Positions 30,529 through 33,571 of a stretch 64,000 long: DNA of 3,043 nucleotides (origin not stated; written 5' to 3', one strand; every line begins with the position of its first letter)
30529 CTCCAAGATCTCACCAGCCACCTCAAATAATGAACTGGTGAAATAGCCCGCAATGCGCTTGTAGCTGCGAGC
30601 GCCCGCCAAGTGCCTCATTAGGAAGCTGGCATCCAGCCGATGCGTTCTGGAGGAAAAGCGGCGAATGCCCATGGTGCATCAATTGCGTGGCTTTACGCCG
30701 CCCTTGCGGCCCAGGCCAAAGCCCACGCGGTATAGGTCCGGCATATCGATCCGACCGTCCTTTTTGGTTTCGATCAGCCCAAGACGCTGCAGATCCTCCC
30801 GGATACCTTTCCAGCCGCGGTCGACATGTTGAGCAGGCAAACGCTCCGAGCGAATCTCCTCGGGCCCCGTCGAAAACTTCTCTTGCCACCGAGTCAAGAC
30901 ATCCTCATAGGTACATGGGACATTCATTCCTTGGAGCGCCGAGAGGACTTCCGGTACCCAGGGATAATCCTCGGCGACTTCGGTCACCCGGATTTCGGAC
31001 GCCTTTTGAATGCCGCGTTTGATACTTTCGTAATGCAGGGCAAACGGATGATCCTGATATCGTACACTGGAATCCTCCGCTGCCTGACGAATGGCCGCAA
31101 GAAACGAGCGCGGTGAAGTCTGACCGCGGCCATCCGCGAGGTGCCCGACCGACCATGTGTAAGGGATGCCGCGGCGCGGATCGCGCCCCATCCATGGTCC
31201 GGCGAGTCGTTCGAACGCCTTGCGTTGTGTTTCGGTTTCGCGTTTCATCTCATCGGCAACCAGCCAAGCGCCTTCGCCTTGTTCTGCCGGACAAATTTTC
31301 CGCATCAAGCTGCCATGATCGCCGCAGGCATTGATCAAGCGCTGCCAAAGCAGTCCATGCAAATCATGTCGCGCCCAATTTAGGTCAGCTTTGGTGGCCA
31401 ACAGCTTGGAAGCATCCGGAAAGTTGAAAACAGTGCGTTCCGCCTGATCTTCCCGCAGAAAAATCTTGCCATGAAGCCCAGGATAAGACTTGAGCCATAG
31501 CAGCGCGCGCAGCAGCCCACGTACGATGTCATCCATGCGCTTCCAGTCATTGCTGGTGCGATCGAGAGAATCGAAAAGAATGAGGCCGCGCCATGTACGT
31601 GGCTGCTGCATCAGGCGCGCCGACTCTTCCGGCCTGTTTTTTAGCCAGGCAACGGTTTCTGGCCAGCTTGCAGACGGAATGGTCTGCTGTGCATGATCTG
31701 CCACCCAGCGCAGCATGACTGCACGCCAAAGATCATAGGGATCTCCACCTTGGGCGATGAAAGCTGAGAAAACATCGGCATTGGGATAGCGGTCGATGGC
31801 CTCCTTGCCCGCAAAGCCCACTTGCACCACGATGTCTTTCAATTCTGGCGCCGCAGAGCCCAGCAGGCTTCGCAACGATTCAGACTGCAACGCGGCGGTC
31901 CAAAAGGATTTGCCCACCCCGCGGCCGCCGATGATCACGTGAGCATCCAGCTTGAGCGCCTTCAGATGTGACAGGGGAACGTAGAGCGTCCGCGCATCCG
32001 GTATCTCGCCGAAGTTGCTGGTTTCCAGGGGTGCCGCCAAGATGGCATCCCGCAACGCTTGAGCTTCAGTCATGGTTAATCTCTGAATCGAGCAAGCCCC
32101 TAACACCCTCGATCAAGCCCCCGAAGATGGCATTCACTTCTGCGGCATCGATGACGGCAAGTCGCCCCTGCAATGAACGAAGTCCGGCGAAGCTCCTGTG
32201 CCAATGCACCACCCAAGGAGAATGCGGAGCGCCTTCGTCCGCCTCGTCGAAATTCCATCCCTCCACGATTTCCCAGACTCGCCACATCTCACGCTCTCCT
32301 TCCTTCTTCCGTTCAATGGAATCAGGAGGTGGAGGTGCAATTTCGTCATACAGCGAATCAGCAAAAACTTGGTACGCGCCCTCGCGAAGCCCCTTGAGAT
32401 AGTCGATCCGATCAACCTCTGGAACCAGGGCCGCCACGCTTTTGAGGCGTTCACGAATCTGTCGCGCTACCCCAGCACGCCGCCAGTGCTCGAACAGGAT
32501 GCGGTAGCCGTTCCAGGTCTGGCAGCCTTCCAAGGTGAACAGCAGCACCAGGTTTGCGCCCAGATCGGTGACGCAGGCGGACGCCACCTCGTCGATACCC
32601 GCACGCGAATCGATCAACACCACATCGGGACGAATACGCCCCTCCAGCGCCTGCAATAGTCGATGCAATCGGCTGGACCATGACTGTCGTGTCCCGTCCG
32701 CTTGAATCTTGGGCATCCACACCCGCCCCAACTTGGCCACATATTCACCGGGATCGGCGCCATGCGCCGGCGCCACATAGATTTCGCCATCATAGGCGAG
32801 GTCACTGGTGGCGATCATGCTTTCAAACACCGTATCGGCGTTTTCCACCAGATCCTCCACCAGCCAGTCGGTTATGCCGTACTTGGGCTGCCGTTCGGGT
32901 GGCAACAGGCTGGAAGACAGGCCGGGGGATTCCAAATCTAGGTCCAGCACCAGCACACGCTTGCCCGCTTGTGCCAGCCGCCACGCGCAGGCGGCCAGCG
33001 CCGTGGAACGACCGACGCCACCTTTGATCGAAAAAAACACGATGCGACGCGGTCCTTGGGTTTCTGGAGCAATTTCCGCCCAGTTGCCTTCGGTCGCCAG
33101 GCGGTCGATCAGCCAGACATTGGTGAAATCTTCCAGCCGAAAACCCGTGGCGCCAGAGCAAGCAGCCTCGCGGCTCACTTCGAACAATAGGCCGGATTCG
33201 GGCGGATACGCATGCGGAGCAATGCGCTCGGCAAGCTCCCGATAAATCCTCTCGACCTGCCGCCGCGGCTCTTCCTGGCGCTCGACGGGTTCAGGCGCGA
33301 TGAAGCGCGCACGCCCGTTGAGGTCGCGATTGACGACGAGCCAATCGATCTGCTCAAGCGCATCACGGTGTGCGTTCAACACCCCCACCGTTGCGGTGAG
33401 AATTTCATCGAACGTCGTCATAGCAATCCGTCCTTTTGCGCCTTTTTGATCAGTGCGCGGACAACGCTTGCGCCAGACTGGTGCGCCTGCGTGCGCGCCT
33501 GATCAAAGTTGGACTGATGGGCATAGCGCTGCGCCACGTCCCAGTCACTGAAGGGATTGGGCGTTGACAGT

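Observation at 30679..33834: Candidate undescribed defence module: HEPN-like + KGGVGR ParA-like ATPase + STAND-like NTPase, inserted inside a restriction-like operon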

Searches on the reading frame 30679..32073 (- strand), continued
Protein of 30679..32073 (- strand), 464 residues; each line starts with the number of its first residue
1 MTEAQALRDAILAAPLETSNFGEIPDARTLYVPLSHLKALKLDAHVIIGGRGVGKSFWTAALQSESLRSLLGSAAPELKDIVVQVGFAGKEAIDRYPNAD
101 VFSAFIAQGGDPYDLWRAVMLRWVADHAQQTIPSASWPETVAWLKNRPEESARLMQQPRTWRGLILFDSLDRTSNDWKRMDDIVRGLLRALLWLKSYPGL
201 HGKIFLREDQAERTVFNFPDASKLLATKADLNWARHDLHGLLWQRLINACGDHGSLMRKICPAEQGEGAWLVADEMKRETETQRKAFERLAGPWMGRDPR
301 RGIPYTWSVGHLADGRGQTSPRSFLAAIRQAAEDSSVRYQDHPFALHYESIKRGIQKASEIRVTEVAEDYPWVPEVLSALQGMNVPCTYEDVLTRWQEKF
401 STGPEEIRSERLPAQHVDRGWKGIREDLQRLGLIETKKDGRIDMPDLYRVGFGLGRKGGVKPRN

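Call 78: get_annotated_region(hit=H2, flank=6000)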
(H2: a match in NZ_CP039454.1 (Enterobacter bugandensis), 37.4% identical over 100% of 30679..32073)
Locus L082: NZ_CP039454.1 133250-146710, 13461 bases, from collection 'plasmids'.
description: Enterobacter bugandensis strain 220 plasmid pSurvcare220, complete sequence
organism: Enterobacter bugandensis (NCBI taxid 881260)
taxonomy: Bacteria; Pseudomonadota; Gammaproteobacteria; Enterobacterales; Enterobacteriaceae; Enterobacter; Enterobacter bugandensis
host: -; source: Homo sapiens,throat swab; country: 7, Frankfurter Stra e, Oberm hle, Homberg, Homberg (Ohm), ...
typing (MOB-suite, as given by PLSDB): conjugative; replicon IncFIB,IncFII; relaxase MOBF; mating-pair formation MPF_F
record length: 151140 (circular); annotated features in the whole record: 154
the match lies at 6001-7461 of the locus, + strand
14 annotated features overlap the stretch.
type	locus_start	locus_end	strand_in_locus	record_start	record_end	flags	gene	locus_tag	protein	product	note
CDS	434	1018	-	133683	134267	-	-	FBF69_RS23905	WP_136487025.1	GNAT family N-acetyltransferase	-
CDS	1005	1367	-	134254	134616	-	-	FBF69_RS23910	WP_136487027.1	DUF1778 domain-containing protein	-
CDS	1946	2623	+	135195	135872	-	-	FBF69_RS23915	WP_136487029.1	hypothetical protein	-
CDS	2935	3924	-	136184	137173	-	-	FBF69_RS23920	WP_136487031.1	tyrosine-type recombinase/integrase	GO:0015074 - DNA integration [Evidence IEA]; GO:0006310 - DNA recombination [Evidence IEA]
CDS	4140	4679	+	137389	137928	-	-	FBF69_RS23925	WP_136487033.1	hypothetical protein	-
CDS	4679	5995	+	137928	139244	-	-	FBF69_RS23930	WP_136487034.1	AAA family ATPase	-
CDS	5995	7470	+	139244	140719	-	-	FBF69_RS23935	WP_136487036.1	hypothetical protein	-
CDS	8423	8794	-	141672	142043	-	-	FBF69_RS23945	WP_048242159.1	hypothetical protein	-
CDS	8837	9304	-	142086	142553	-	-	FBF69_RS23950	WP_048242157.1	hypothetical protein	-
CDS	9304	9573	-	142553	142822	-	-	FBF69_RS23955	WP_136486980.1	hypothetical protein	-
CDS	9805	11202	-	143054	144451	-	-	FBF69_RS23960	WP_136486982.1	ISNCY family transposase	-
CDS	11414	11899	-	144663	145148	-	-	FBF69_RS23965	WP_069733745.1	GNAT family N-acetyltransferase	-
CDS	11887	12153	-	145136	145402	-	-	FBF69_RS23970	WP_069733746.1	DUF1778 domain-containing protein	-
CDS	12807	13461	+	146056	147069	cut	repA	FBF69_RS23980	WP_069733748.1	plasmid replication initiator RepA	-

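Call 79: get_annotated_region(hit=H1, flank=6000)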
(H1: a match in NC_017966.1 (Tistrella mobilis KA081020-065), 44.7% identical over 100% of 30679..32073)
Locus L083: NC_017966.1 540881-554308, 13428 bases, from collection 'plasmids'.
description: Tistrella mobilis KA081020-065 plasmid pTM2, complete sequence
organism: Tistrella mobilis KA081020-065 (NCBI taxid 1110502)
taxonomy: Bacteria; Pseudomonadota; Alphaproteobacteria; Geminicoccales; Geminicoccaceae; Tistrella; Tistrella mobilis; Tistrella mobilis KA081020-065
host: -; source: -; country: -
typing (MOB-suite, as given by PLSDB): non-mobilizable
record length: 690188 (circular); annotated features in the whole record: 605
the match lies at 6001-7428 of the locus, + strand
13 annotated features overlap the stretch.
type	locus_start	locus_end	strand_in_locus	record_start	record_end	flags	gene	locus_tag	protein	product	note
CDS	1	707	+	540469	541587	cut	urtC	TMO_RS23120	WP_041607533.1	urea ABC transporter permease subunit UrtC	GO:0015840 - urea transport [Evidence IEA]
CDS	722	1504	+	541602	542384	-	urtD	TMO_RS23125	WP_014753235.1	urea ABC transporter ATP-binding protein UrtD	GO:0015840 - urea transport [Evidence IEA]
CDS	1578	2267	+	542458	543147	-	urtE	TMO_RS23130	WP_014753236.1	urea ABC transporter ATP-binding subunit UrtE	GO:0015840 - urea transport [Evidence IEA]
CDS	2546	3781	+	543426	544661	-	fmdA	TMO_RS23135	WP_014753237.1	formamidase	-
CDS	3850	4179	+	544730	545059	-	-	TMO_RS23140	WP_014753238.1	zinc ribbon domain-containing protein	-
CDS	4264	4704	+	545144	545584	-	-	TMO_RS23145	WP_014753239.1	hypothetical protein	-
CDS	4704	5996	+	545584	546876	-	-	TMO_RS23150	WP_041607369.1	AAA family ATPase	-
CDS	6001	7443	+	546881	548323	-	-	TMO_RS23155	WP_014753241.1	hypothetical protein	-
CDS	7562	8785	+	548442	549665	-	-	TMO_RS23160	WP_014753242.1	nucleotidyltransferase family protein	-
CDS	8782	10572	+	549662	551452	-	-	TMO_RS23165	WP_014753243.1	ABC transporter ATP-binding protein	-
CDS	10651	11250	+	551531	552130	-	-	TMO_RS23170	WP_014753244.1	MarR family transcriptional regulator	GO:0006355 - regulation of DNA-templated transcription [Evidence IEA]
CDS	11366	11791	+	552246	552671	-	-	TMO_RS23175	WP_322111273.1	TlpA disulfide reductase family protein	-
CDS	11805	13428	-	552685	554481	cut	-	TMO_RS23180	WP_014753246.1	patatin-like phospholipase family protein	GO:0006629 - lipid metabolic process [Evidence IEA]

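Call 91: search_protein_families(library=padloc, proteins=[L082:4140-4679:+, L082:4679-5995:+, L082:5995-7470:+, L083:4264-4704:+, L083:4704-5996:+, L083:6001-7443:+, L028:7250-9955:+, L066:9676-10008:+], max_evalue=0.001)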
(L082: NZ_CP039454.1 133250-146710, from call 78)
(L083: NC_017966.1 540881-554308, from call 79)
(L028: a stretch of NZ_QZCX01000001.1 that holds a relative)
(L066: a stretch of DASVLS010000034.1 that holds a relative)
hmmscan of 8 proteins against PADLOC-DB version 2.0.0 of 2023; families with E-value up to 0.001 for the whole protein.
L082:4140-4679:+ (179 aa): 2 families
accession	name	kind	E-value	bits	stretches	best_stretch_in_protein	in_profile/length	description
PDLC04557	PDC-M28A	-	6.4e-126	415.2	1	1-179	1-181/181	-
PDLC04558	PDC-M28A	-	1.3e-31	107.9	1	38-178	3-137/138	-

L082:4679-5995:+ (438 aa): 2 families
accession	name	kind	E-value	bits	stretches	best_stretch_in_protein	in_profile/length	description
PDLC04559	PDC-M28B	-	8.4e-135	448.2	1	2-433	2-433/438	-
PDLC04560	PDC-M28B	-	5.6e-51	171.8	1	130-428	16-317/327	-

L082:5995-7470:+ (491 aa): 1 family
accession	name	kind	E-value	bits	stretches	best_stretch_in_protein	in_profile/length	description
PDLC04561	PDC-M28C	-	1.4e-173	576.2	1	2-490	2-479/480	-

L083:4264-4704:+ (146 aa): 2 families
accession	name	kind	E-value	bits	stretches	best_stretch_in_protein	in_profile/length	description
PDLC04558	PDC-M28A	-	5.2e-50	167.5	1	9-145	1-137/138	-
PDLC04557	PDC-M28A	-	7.1e-14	50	1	4-146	33-181/181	-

L083:4704-5996:+ (430 aa): 2 families
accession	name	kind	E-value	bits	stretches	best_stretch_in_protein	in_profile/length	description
PDLC04559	PDC-M28B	-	2.1e-164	545.8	1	1-427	1-433/438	-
PDLC04560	PDC-M28B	-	1.5e-42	144.2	1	114-421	4-316/327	-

L083:6001-7443:+ (480 aa): 1 family
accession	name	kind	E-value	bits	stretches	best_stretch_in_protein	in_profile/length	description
PDLC04561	PDC-M28C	-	5.4e-184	610.5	1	4-477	7-479/480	-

L028:7250-9955:+ (901 aa): 0 families

L066:9676-10008:+ (110 aa): 1 family
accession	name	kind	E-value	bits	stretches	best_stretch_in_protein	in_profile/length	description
PDLC04559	PDC-M28B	-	9.3e-10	36.1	1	31-66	1-37/438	-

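Call 93: search_protein_families(library=padloc, proteins=[L016:3331-5244:+, L046:3925-5202:+, L072:3771-4514:+, L072:4824-5246:+, L072:4517-4846:+], max_evalue=0.001)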
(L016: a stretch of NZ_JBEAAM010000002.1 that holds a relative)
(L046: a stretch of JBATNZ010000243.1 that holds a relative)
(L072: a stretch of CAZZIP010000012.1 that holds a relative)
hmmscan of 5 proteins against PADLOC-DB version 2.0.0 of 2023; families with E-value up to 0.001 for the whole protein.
L016:3331-5244:+ (637 aa): 3 families
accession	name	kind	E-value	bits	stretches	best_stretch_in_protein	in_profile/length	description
PDLC02394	pAgo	-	2.9e-17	59.7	1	16-345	42-358/1121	-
PDLC02402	Aga_SIR2-PNTD1-PNTD2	-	3.1e-13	46.8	1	176-380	331-533/876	Class I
PDLC02418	Aga_SIR2-Kinase-PNTD1-PNTD2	-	2.1e-06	24.2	1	292-341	311-359/756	Class I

L046:3925-5202:+ (425 aa): 3 families
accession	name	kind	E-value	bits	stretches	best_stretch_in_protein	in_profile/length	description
PDLC02394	pAgo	-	2.6e-16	56.6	1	158-406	182-426/1121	-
PDLC02402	Aga_SIR2-PNTD1-PNTD2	-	6e-12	42.5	1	192-369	353-519/876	Class I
PDLC02418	Aga_SIR2-Kinase-PNTD1-PNTD2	-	1e-06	25.3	1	211-367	229-395/756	Class I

L072:3771-4514:+ (247 aa): 0 families

L072:4824-5246:+ (140 aa): 0 families

L072:4517-4846:+ (109 aa): 0 families

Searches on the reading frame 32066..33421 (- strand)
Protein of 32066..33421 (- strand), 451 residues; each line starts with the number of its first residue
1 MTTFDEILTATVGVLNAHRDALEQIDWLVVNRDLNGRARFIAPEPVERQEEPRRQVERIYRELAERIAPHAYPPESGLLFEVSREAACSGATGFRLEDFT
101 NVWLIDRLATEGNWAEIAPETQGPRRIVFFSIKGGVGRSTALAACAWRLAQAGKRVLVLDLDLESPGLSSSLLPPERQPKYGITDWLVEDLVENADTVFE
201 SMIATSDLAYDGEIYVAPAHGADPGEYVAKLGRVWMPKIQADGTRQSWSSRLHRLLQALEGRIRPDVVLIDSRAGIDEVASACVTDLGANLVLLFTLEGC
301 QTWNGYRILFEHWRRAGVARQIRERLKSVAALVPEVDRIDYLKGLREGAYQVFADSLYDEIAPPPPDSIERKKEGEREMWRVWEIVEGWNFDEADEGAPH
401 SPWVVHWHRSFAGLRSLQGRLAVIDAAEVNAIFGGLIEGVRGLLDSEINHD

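Call 4: search_protein_families(library=padloc, proteins=[window:32066-33421:-], max_evalue=0.01)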
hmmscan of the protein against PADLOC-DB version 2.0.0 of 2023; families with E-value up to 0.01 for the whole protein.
window:32066-33421:- (451 aa): 2 families
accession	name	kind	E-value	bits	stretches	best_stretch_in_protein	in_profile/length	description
PDLC04559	PDC-M28B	-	4.9e-181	600.6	1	1-446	1-434/438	-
PDLC04560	PDC-M28B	-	6.4e-47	158.5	1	123-361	13-259/327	-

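Call 5: search_protein_families(library=pfam, proteins=[window:32066-33421:-], max_evalue=0.01)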
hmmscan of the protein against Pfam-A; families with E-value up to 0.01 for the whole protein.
window:32066-33421:- (451 aa): 9 families
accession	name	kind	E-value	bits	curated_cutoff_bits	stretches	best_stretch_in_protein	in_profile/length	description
PF01656.29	CbiA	-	1.6e-07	31.8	25.4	1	127-248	1-54/125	CobQ/CobB/MinD/ParA nucleotide binding domain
PF02374.21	ArsA_ATPase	-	7.5e-07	29.1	24.3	1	126-162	2-38/305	Anion-transporting ATPase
PF13614.12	AAA_31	-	1.3e-06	28.9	27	1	126-164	3-41/177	AAA domain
PF10609.15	ParA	-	1.5e-06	28.3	27.1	1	127-170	6-49/246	NUBPL iron-transfer P-loop NTPase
PF06564.18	CBP_BcsQ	-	0.00039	20.5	21.3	1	129-161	6-38/234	Cellulose biosynthesis protein BcsQ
PF25199.1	nSTAND_NTPase5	-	0.00076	19.8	34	1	116-162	31-79/145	Novel STAND NTPase 5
PF09140.17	MipZ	-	0.0036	17.1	20.7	0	126-163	2-39/262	ATPase MipZ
PF07015.17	VirC1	-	0.0042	16.9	24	1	127-165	4-42/231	VirC1 protein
PF03308.22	MeaB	-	0.0081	15.6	23.1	0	133-172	41-80/273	Methylmalonyl Co-A mutase-associated GTPase MeaB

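Call 26: find_homologous_proteins(query=window:32066-33421:-)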
Query window:32066-33421:- (451 aa): 2759 proteins with E <= 0.001 among 8000 candidates; the best 120 are listed.
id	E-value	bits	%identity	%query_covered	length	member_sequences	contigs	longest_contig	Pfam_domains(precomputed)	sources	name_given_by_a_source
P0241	0.0e+0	1027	100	100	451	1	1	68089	PF10609.16,PF01656.30,PF13614.13,PF02374.22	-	-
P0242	1.2e-232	791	79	99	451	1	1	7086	PF10609.16,PF01656.30,PF13614.13,PF02374.22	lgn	-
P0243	4.7e-232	789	78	99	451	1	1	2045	PF10609.16,PF01656.30,PF13614.13,PF02374.22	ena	-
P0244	1.6e-229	781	78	99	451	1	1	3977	PF10609.16,PF01656.30,PF13614.13,PF02374.22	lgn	-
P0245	1.6e-225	767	76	99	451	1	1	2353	PF10609.16,PF01656.30,PF13614.13,PF02374.22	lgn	-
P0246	9.0e-224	762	75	100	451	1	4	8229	PF10609.16,PF01656.30,PF13614.13,PF02374.22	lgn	-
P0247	1.1e-223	761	76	99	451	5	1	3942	PF10609.16,PF01656.30,PF13614.13,PF02374.22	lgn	-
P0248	3.5e-223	760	76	99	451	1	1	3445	PF10609.16,PF01656.30,PF13614.13,PF02374.22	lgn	-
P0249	5.8e-223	759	72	100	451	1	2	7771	PF10609.16,PF01656.30,PF13614.13,PF02374.22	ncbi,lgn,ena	-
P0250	9.7e-222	755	74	99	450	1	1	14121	PF10609.16,PF01656.30,PF13614.13,PF02374.22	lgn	-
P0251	1.3e-221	755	73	99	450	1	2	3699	PF10609.16,PF01656.30,PF13614.13,PF02374.22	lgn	-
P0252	1.8e-218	744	73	99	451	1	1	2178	PF10609.16,PF01656.30,PF13614.13,PF02374.22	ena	-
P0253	2.3e-218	744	73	99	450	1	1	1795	PF10609.16,PF01656.30,PF13614.13,PF02374.22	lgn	-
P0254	2.7e-218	744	73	99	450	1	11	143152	PF10609.16,PF01656.30,PF13614.13,PF02374.22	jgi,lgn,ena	jgi:hypothetical protein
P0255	5.0e-218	743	73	99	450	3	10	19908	PF10609.16,PF01656.30,PF13614.13,PF02374.22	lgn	-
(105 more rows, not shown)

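Call 41: search_solved_structures(query=A3, max_evalue=0.01, show_alignments=2)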
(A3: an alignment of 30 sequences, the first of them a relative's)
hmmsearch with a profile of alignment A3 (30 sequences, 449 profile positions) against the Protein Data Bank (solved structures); distinct sequences matched with E-value up to 0.01: 19.
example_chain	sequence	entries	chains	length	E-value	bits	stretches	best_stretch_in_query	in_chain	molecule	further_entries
9nbl_A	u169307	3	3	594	2.5e-07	33.1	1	125-162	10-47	Arsenite transporter ATPase-like protein,arsA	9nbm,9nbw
9nbo_A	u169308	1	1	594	7.2e-07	31.6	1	125-159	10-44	Arsenite transporter ATPase-like protein,arsA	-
1f48_A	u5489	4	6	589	1.9e-06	30.2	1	125-162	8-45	ARSENITE-TRANSLOCATING ATPASE | ARSENICAL PUMP-DRIVING ATPASE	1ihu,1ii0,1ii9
3fkq_A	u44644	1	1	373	8.3e-05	24.8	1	111-164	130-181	NtrC-like two-domain protein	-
3zq6_A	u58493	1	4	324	8.8e-05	24.7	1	121-172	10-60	PUTATIVE ARSENICAL PUMP-DRIVING ATPASE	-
3q9l_A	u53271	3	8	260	9.8e-05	24.6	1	125-183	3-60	Septum site-determining protein minD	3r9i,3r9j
6g2g_A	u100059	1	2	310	0.0001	24.5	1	127-187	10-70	Cytosolic Fe-S cluster assembly factor CFD1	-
2ph1_A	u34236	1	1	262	0.00012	24.3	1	124-167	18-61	Nucleotide-binding protein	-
1wcv_1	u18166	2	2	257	0.00017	23.8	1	124-170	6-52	SEGREGATION PROTEIN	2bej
3kb1_A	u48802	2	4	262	0.00018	23.7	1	126-168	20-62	Nucleotide-binding protein | Iron-sulfur cluster carrier protein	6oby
4v03_A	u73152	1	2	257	0.00022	23.4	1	126-187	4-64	SITE-DETERMINING PROTEIN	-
8zkc_A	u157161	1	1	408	0.00051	22.2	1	116-179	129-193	Iron-sulfur cluster carrier protein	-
3vx3_A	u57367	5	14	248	0.0008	21.6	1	117-164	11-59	ATPase involved in chromosome partitioning, ParA/MinD family, Mrp homolog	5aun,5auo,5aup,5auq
2bek_A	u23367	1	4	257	0.0016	20.6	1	124-165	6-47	SEGREGATION PROTEIN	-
3pg5_A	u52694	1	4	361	0.0018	20.4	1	125-167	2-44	Uncharacterized protein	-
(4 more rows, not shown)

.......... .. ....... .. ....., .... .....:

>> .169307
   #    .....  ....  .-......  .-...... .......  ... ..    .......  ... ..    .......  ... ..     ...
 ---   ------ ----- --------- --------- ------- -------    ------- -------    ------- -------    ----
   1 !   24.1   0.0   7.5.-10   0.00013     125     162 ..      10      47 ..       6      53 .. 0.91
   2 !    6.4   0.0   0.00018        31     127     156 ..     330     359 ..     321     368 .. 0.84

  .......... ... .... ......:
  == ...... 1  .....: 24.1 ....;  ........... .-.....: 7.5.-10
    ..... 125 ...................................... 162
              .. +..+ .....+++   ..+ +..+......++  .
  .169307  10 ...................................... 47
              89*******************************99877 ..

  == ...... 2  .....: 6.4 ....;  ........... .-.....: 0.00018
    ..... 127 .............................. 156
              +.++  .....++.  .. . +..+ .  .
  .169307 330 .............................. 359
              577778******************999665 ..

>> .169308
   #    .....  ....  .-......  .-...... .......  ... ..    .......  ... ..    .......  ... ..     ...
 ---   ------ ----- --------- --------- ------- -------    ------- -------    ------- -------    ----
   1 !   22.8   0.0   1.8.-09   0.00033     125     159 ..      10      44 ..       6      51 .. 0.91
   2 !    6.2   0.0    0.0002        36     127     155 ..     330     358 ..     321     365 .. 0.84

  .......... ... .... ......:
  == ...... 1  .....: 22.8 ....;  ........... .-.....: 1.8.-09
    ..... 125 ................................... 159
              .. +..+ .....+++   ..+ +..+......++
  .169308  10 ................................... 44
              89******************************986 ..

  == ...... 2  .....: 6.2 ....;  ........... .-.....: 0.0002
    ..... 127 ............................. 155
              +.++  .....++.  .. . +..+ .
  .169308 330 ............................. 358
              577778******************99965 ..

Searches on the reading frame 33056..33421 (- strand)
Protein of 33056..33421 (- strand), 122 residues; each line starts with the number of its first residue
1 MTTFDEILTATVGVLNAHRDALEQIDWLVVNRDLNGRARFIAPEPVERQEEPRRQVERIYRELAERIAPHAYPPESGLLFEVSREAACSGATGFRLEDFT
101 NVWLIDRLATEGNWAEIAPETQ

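Call 63: search_protein_families(library=pfam, proteins=[window:33056-33421:-], max_evalue=10)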
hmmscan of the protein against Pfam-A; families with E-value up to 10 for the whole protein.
seq(122 aa): 1 family
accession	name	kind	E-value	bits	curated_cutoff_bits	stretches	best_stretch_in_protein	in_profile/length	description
PF13601.12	HTH_34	-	0.19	12.3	27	1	6-39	22-55/80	Winged helix DNA-binding domain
